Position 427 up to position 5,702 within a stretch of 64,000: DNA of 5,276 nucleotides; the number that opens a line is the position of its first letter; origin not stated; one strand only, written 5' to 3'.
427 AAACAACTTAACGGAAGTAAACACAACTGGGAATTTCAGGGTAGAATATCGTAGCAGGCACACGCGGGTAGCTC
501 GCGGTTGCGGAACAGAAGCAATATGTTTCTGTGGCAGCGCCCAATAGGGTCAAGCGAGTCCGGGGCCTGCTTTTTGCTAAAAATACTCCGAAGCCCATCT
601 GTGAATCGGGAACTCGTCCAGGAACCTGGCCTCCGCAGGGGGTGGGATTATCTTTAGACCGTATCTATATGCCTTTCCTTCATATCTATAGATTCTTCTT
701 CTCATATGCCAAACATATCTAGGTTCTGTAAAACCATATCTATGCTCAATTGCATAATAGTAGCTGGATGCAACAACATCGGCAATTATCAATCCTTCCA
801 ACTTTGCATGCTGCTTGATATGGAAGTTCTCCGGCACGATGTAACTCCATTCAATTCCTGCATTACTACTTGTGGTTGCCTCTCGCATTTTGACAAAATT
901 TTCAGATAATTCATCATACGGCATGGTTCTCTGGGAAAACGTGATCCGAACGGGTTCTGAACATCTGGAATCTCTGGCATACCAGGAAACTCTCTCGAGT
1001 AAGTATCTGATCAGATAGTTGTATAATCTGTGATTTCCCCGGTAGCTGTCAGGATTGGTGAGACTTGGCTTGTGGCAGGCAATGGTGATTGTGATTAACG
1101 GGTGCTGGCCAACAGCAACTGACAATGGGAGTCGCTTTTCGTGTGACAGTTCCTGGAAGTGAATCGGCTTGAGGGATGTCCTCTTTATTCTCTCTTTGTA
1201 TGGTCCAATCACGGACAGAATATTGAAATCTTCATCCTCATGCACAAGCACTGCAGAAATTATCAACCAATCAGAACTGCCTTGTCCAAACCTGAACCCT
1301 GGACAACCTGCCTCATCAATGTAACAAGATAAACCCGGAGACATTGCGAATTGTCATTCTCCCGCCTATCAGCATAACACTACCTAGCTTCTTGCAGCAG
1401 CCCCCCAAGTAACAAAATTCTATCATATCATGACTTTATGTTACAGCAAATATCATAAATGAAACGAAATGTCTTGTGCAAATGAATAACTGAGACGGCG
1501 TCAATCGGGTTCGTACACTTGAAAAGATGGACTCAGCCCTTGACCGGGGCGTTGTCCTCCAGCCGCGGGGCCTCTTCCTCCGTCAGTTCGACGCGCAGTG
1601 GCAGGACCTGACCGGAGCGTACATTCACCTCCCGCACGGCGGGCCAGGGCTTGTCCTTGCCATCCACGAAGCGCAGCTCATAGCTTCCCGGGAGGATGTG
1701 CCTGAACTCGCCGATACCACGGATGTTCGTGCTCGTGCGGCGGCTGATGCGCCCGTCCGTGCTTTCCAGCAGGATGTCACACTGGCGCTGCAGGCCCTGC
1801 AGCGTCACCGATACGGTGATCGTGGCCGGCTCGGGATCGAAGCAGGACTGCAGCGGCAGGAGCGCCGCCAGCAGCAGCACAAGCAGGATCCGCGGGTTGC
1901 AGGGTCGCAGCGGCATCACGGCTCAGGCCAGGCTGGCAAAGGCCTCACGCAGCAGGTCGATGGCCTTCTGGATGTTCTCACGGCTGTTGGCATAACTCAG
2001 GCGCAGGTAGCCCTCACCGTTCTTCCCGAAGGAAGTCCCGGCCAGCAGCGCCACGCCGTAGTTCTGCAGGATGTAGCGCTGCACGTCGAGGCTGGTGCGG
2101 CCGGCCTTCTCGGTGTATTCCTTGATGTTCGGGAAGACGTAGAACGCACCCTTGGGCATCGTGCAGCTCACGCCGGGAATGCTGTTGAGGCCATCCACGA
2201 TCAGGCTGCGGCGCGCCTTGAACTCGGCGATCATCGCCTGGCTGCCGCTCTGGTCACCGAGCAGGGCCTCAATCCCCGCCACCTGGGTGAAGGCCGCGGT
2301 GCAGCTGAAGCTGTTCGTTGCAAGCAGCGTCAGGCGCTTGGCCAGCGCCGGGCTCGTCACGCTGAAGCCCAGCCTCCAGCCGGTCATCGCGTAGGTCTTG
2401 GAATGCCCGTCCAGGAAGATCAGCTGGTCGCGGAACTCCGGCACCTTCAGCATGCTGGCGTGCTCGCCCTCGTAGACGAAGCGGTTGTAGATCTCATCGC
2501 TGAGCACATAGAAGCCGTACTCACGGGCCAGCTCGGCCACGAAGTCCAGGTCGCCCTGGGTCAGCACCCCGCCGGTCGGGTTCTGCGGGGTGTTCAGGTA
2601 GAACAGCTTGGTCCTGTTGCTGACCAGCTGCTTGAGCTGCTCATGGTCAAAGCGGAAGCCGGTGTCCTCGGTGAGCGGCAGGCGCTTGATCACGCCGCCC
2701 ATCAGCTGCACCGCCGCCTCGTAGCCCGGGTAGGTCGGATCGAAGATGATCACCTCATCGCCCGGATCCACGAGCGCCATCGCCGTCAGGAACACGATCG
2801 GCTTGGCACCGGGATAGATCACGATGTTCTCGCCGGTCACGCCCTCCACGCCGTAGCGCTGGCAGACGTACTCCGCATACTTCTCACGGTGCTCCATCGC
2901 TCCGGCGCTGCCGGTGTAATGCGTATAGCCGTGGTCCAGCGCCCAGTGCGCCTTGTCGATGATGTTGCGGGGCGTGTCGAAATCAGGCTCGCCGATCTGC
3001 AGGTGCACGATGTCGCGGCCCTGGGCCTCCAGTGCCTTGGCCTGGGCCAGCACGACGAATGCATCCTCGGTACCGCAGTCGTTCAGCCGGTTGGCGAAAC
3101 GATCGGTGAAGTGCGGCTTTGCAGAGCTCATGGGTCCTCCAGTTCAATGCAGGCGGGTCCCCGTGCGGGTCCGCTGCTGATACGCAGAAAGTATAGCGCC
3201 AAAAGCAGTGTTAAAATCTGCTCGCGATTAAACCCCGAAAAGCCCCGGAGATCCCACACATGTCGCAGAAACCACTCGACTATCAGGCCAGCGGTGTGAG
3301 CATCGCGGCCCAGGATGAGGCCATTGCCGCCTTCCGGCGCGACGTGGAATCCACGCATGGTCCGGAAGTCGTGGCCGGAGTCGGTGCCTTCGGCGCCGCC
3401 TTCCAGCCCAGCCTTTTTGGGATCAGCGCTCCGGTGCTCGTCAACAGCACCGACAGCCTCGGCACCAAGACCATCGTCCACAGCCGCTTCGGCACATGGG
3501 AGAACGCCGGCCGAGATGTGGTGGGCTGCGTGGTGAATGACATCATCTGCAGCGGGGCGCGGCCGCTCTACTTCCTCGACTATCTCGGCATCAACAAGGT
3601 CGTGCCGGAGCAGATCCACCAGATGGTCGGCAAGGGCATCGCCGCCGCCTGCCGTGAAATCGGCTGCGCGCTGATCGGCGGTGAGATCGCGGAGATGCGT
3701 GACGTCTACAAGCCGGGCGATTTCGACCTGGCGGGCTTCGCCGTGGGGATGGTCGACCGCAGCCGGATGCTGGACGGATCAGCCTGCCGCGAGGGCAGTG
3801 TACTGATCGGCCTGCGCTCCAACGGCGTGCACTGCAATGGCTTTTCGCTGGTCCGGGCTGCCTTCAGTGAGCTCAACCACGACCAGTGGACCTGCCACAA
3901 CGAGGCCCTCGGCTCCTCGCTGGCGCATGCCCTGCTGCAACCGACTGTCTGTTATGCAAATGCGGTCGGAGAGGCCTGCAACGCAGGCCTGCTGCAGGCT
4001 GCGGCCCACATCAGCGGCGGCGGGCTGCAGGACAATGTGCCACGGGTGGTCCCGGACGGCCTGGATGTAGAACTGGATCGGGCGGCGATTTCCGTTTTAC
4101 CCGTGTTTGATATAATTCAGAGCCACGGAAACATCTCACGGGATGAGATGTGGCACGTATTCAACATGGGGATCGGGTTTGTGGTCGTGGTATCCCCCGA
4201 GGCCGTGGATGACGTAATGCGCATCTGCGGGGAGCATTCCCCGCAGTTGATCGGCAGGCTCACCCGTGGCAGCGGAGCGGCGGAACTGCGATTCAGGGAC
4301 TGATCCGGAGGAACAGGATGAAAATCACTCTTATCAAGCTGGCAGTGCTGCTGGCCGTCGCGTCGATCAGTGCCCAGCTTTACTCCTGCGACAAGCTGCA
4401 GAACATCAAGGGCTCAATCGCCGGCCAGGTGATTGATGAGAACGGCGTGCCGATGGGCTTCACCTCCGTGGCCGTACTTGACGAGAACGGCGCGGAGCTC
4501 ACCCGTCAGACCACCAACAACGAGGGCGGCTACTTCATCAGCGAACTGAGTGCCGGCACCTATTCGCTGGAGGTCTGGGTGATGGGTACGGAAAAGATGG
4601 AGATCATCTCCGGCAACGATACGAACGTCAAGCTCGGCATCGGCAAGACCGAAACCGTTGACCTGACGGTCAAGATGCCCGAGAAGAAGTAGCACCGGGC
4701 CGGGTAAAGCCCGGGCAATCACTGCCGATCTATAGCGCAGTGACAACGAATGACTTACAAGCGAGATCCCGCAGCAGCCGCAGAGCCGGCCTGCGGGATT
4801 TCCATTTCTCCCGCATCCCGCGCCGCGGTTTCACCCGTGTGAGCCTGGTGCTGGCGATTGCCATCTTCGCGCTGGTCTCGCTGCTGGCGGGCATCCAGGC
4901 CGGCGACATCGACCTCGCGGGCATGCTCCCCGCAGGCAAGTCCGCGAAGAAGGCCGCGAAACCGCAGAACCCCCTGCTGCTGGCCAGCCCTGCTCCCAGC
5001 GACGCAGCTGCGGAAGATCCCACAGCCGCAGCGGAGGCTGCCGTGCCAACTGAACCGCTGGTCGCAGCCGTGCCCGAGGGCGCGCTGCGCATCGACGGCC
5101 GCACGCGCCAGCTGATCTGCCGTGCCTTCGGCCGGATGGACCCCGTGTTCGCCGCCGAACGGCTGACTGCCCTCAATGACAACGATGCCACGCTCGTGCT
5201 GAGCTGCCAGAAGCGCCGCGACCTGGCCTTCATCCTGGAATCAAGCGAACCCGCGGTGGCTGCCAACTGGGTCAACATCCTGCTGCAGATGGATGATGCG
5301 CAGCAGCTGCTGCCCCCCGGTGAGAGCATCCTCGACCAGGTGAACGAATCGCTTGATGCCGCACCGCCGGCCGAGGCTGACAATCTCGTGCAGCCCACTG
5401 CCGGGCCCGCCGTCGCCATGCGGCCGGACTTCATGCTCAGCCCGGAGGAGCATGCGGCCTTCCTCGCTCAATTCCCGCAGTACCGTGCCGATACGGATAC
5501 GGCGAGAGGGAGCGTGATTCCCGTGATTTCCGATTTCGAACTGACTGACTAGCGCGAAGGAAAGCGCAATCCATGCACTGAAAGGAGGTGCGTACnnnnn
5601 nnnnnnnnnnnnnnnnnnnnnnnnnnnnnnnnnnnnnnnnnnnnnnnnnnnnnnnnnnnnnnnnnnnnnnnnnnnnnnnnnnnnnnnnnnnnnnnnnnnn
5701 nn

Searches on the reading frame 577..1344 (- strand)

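Call 36: search_protein_families(library=pfam, proteins=[window:577-1344:-], max_evalue=0.001)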
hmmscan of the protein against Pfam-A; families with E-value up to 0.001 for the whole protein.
window:577-1344:- (255 aa): 1 family
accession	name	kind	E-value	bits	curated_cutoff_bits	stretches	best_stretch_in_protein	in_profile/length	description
PF12686.12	DUF3800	-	1.4e-06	29.5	21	1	7-197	2-148/149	Protein of unknown function (DUF3800)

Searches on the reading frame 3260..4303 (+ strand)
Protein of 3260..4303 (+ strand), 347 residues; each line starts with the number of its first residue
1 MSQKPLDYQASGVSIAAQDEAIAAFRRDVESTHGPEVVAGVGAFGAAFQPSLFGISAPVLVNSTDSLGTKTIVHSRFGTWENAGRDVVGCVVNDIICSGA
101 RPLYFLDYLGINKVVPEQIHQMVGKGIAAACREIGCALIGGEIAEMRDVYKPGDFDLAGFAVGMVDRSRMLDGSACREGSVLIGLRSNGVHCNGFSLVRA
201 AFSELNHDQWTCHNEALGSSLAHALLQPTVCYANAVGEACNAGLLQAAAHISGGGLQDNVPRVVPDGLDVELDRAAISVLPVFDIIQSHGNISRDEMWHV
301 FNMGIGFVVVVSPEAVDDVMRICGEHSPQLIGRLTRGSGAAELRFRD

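Call 7: search_protein_families(library=pfam, proteins=[window:3260-4303:+], max_evalue=0.01)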
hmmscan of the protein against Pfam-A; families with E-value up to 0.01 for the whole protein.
window:3260-4303:+ (347 aa): 2 families
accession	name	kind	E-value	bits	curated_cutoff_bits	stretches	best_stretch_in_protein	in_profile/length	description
PF02769.27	AIRS_C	-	5.5e-27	95.3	23.1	1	177-338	1-149/156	AIR synthase related protein, C-terminal domain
PF00586.29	AIRS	-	2.5e-21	76.7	24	1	60-165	15-112/112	AIR synthase related protein, N-terminal domain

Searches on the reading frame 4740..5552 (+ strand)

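Call 7: search_protein_families(library=pfam, proteins=[window:4740-5552:+], max_evalue=0.01)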
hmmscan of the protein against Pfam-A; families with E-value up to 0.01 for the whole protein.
window:4740-5552:+ (270 aa): 0 families

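Call 21: search_protein_families(library=ncbifam, proteins=[window:4740-5552:+], max_evalue=0.01)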
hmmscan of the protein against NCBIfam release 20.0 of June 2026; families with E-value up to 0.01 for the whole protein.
window:4740-5552:+ (270 aa): 0 families

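Call 71: search_protein_families(library=pfam, proteins=[window:4740-5552:+], max_evalue=1)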
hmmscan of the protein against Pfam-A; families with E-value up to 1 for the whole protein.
window:4740-5552:+ (270 aa): 1 family
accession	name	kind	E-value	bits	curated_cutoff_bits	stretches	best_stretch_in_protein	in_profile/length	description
PF17820.7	PDZ_6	-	0.063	13.5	27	0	173-197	23-48/54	PDZ domain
